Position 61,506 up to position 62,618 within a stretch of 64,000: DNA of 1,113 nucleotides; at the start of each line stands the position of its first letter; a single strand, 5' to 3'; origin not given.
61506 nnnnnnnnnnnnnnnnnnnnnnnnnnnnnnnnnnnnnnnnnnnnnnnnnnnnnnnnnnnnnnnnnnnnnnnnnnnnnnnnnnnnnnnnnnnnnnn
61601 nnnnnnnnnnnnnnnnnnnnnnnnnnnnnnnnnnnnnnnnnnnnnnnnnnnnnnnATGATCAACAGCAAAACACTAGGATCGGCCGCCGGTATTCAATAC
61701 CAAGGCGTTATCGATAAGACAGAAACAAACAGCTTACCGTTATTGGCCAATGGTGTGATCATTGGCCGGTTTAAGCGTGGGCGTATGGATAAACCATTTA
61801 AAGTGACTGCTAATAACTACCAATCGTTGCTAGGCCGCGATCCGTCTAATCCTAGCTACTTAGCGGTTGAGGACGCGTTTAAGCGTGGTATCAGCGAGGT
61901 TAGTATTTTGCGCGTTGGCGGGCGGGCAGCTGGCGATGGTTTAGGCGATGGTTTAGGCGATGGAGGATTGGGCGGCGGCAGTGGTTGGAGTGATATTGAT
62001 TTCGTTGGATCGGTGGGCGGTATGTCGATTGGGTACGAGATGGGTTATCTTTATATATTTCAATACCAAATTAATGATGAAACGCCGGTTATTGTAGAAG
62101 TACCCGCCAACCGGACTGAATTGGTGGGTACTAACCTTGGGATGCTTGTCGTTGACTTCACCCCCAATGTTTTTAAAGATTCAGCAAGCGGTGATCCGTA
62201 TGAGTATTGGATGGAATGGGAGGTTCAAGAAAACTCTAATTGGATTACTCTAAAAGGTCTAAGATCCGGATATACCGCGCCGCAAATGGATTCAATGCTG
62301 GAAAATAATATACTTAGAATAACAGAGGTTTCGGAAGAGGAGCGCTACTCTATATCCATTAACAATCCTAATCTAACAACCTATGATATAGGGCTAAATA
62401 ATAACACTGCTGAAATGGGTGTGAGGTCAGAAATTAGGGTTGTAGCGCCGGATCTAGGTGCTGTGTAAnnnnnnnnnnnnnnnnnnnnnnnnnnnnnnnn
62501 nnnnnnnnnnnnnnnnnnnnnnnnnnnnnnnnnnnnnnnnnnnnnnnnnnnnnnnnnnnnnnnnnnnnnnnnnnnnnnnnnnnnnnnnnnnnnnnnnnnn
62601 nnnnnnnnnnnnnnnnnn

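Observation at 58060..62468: Triplicated late cassette: one conserved 88-aa N-terminal module fused to three different C-termini, with paralogous companion genes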

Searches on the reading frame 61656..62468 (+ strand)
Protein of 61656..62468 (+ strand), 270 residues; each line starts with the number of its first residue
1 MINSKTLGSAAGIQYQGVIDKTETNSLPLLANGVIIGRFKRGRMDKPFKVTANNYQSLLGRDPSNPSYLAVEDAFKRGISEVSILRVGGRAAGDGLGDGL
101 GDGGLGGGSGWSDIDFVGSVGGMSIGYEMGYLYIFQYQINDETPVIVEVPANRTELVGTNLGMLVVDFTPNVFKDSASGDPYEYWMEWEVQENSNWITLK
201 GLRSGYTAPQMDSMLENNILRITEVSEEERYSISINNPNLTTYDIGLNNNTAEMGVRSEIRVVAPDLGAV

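Call 7: search_protein_families(library=pfam, proteins=[window:61656-62468:+], max_evalue=0.1)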
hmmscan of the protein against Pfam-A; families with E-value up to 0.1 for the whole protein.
window:61656-62468:+ (270 aa): 1 family
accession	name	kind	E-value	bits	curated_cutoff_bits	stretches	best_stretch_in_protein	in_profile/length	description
PF22671.1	Gp18_domIII_N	-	0.055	14.2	27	0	35-78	6-50/58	Tail sheath protein Gp18 domain III N-terminal region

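Call 8: search_protein_families(library=phrogs, proteins=[window:61656-62468:+], max_evalue=0.01)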
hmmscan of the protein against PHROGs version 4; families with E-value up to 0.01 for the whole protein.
window:61656-62468:+ (270 aa): 4 families
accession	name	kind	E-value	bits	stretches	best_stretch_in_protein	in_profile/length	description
phrog_14345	-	unknown function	2.2e-30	107.5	1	5-91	6-91/332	-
phrog_5283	-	unknown function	2.9e-25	90.1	1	3-182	3-174/516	-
phrog_24956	-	unknown function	1.9e-20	74.3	1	4-87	5-87/279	-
phrog_1036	-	tail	1.7e-09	38.3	1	4-82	6-91/531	tail sheath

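Call 15: find_homologous_proteins(query=window:61656-62468:+, max_evalue=0.001)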
Query window:61656-62468:+ (270 aa): 73 proteins with E <= 0.001 among 2711 candidates.
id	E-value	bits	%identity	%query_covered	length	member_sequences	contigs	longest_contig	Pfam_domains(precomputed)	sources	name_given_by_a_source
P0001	8.7e-47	178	90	33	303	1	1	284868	-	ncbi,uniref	ncbi:hypothetical protein [Psychrobacter piscatorii]|uniref:hypothetical protein n=1 Tax=Psychrobact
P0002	2.6e-43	166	89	34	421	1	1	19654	-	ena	-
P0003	4.4e-43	166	91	33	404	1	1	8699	-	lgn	-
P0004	2.0e-42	164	83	35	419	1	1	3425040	-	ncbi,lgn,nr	ncbi:hypothetical protein Q6344_06755 [Psychrobacter cibarius]|nr:hypothetical protein Q6344_06755 [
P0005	2.0e-42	163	87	34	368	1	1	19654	-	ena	-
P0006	7.4e-42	162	85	35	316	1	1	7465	PF03382.21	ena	-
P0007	1.6e-41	161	85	34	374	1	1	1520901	PF03382.21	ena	-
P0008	1.7e-40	157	85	33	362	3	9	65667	PF03382.21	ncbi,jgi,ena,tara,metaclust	tara:strand:- start:19584 stop:20672 length:1089 start_codon:yes stop_codon:yes gene_type:complete|m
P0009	5.3e-40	156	87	33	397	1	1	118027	-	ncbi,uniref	ncbi:hypothetical protein ACTXJO_04620 [Psychrobacter celer]|uniref:hypothetical protein n=1 Tax=Psy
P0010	6.4e-40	155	82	34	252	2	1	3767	-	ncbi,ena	-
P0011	6.5e-40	155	82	34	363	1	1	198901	PF03382.21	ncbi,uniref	ncbi:BspA family leucine-rich repeat surface protein [Psychrobacter sp. T6-6]|uniref:BspA family leu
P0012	8.3e-40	155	82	35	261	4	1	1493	-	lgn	-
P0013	7.9e-38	148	83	33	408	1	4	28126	-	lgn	-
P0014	1.7e-37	147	73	33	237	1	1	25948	-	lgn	-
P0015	6.1e-37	146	69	40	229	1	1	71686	-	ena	-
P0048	2.5e-32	130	72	34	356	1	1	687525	PF03382.21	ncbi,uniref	ncbi:BspA family leucine-rich repeat surface protein [Psychrobacter sp. W2-37-MNA-CIBAN-0211]|uniref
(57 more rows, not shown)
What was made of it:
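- On DUF285 / BspA-type leucine-rich repeat surface proteins (C-terminus of copy 1 only): NCBI names relatives P0011 and P0048 "BspA family leucine-rich repeat surface protein" (call 15).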
